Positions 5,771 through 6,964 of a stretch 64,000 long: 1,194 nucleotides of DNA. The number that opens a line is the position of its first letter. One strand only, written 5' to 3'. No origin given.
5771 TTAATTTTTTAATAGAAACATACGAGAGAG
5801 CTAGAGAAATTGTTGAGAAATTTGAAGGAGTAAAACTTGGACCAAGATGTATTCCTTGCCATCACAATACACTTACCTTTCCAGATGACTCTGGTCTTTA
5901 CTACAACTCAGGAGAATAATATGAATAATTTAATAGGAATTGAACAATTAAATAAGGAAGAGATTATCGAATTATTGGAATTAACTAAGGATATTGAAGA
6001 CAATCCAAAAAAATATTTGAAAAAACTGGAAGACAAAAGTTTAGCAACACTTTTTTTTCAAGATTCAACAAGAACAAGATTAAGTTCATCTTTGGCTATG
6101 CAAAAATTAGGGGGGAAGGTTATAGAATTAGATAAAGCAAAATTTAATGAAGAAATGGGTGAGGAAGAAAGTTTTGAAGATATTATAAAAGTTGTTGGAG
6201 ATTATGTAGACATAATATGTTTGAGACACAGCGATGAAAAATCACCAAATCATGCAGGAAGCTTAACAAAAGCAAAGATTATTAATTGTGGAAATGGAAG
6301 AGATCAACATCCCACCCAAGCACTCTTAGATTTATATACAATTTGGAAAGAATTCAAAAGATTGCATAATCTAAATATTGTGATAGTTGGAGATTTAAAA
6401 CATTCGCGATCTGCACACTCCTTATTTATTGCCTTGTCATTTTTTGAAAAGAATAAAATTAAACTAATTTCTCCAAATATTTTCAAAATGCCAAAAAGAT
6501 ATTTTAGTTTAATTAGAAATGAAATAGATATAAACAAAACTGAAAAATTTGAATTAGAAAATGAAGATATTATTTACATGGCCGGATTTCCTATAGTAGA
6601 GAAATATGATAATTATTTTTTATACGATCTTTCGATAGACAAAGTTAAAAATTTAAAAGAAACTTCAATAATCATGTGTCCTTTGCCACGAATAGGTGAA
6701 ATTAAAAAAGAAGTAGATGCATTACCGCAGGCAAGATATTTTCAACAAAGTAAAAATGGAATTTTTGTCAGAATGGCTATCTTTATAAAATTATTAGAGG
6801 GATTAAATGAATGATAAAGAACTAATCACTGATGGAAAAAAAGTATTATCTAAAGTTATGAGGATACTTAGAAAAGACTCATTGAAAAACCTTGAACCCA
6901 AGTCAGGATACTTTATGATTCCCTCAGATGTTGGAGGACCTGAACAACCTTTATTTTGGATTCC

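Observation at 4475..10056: Compact operon of small protein, radical SAM, divergent carbamoyltransferase and Cx10CxxC radical SAM genes, facing an ATP-grasp plus nitroreductase pair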

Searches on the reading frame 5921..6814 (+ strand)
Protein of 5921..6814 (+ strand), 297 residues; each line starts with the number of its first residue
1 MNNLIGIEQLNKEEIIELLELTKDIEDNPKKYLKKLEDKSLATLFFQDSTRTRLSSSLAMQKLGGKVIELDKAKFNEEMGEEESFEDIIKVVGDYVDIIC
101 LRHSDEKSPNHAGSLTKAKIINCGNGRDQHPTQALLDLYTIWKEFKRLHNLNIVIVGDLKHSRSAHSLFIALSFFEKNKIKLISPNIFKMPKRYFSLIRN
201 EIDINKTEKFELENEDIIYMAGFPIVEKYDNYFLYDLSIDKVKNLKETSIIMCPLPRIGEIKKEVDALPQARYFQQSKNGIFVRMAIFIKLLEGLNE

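Call 3: search_protein_families(library=pfam, proteins=[window:5921-6814:+], max_evalue=0.01)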
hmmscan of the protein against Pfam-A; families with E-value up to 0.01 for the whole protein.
window:5921-6814:+ (297 aa): 3 families
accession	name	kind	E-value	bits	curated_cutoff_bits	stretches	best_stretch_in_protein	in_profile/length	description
PF02729.26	OTCace_N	-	1.3e-39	136.1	29.9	1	3-142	2-147/148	Aspartate/ornithine carbamoyltransferase, carbamoyl-P binding domain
PF00185.30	OTCace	-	4.8e-15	56.4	29.4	1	150-289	2-155/157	Aspartate/ornithine carbamoyltransferase, Asp/Orn binding domain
PF14022.11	DUF4238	-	0.0066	16.3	27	1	11-107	56-160/281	Protein of unknown function (DUF4238)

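Call 4: search_protein_families(library=ncbifam, proteins=[window:5921-6814:+], max_evalue=0.01)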
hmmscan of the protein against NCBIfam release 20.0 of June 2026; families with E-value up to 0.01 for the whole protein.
window:5921-6814:+ (297 aa): 17 families
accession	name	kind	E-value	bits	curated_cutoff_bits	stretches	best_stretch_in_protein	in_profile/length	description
TIGR00670.1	asp_carb_tr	equivalog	2.8e-72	243.4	236.95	1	3-291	2-302/304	aspartate carbamoyltransferase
NF002032.1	PRK00856.1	equivalog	7.5e-69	232.2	263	1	3-291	2-296/297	aspartate carbamoyltransferase catalytic subunit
NF006046.0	PRK08192.1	equivalog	2.4e-51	175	512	1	3-292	8-317/339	aspartate carbamoyltransferase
NF008853.0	PRK11891.1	equivalog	9.5e-49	166.2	560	1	3-292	90-398/430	aspartate carbamoyltransferase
NF001986.0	PRK00779.1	subfamily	1.2e-35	123.1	306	1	2-293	6-305/307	ornithine carbamoyltransferase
TIGR00658.1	orni_carb_tr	equivalog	1.4e-33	116.4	280.85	1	3-292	2-303/304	ornithine carbamoyltransferase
NF011380.0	PRK14805.1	equivalog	1.4e-29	103.1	421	1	1-292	1-300/302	ornithine carbamoyltransferase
NF010387.0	PRK13814.1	equivalog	3.2e-28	98.5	660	1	21-288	30-299/310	aspartate carbamoyltransferase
TIGR04384.1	putr_carbamoyl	exception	1.9e-24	86.4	500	1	5-216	3-213/330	putrescine carbamoyltransferase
NF009916.0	PRK13376.1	equivalog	6.2e-20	71.2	800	1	28-288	40-329/525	bifunctional aspartate carbamoyltransferase catalytic subunit/aspartate carbamoyltransferase regulatory subunit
NF003286.0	PRK04284.1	subfamily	1.7e-16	60.3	515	1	6-175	11-179/332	ornithine carbamoyltransferase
NF011379.0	PRK14804.1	equivalog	1.1e-12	47.7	373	1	3-145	8-146/311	ornithine carbamoyltransferase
NF002470.0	PRK01713.1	equivalog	2.7e-11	43.5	545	1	9-170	15-176/334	ornithine carbamoyltransferase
NF003384.0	PRK04523.1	equivalog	2.3e-10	40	288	1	3-104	5-114/336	N-acetylornithine carbamoyltransferase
NF009213.0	PRK12562.1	subfamily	1.1e-09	38.1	559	1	15-164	20-170/334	ornithine carbamoyltransferase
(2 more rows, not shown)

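Call 13: search_solved_structures(query=window:5921-6814:+, max_evalue=0.00001, show_alignments=1)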
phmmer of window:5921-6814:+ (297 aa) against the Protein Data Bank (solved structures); distinct sequences matched with E-value up to 0.00001: 75 (the best 60 are shown).
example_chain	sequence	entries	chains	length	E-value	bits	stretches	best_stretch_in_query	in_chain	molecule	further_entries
2rgw_A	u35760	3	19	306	5.6e-60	206.5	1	1-294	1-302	Aspartate carbamoyltransferase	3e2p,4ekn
1ml4_A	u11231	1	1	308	1.5e-51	178.8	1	3-290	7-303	Aspartate Transcarbamoylase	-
6yw9_A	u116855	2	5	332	2.9e-48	168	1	5-293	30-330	PYRB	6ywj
6ypo_A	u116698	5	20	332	3.6e-48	167.7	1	5-293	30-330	PYRB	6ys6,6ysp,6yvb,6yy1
2be7_A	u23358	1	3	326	2e-47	165.3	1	3-292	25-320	Aspartate Carbamoyltransferase Catalytic Chain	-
1sku_A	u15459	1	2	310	4.5e-46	160.9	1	3-291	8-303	Aspartate carbamoyltransferase catalytic chain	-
2a0f_A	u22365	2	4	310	4.8e-46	160.8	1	3-291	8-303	Aspartate carbamoyltransferase catalytic chain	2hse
1q95_A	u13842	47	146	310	4.8e-46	160.8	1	3-291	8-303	Aspartate carbamoyltransferase catalytic chain | PROTEIN (ASPARTATE CARBAMOYLTRANSFERASE) | Aspartate carbamoyltransferase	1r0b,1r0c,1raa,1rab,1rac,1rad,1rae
1ekx_A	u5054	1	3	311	4.9e-46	160.8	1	3-291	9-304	ASPARTATE TRANSCARBAMOYLASE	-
1at1_A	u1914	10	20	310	4.9e-46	160.7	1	3-291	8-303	ASPARTATE CARBAMOYLTRANSFERASE, CATALYTIC CHAIN | ASPARTATE TRANSCARBAMOYLASE | ASPARTATE CARBAMOYLTRANSFERASE (R STATE), CATALYTIC CHAIN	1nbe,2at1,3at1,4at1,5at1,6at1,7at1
1d09_A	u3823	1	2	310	5e-46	160.7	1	3-291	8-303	ASPARTATE CARBAMOYLTRANSFERASE CATALYTIC CHAIN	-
3mpu_A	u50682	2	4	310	5.8e-46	160.5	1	3-291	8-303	Aspartate carbamoyltransferase catalytic chain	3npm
6kj7_A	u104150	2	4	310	6.6e-46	160.3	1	3-291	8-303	Aspartate carbamoyltransferase catalytic subunit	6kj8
4e2f_I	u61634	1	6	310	7.8e-46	160.1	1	3-291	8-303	Aspartate carbamoyltransferase catalytic chain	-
3lxm_A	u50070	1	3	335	9.8e-46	159.8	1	3-292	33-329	Aspartate carbamoyltransferase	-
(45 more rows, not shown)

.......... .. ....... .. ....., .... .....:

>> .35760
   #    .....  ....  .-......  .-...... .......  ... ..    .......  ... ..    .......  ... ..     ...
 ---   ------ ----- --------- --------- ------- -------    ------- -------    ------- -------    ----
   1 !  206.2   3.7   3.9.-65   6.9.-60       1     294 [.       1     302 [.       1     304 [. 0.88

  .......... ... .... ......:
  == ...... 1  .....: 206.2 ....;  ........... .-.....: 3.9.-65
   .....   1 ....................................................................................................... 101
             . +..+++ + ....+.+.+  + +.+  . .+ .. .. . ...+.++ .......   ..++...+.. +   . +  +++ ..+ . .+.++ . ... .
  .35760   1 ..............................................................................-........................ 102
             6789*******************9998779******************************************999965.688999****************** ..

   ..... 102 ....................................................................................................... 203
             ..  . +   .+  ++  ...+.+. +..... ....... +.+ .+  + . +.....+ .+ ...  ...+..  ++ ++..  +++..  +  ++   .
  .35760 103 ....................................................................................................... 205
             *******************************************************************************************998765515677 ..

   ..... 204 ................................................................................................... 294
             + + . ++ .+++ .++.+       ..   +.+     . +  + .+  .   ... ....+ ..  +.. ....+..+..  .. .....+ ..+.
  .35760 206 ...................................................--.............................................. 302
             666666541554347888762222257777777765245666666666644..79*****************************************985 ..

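Call 19: search_protein_families(library=padloc, proteins=[window:5921-6814:+], max_evalue=0.01)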
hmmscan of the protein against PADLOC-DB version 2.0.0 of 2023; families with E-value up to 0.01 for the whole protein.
window:5921-6814:+ (297 aa): 0 families
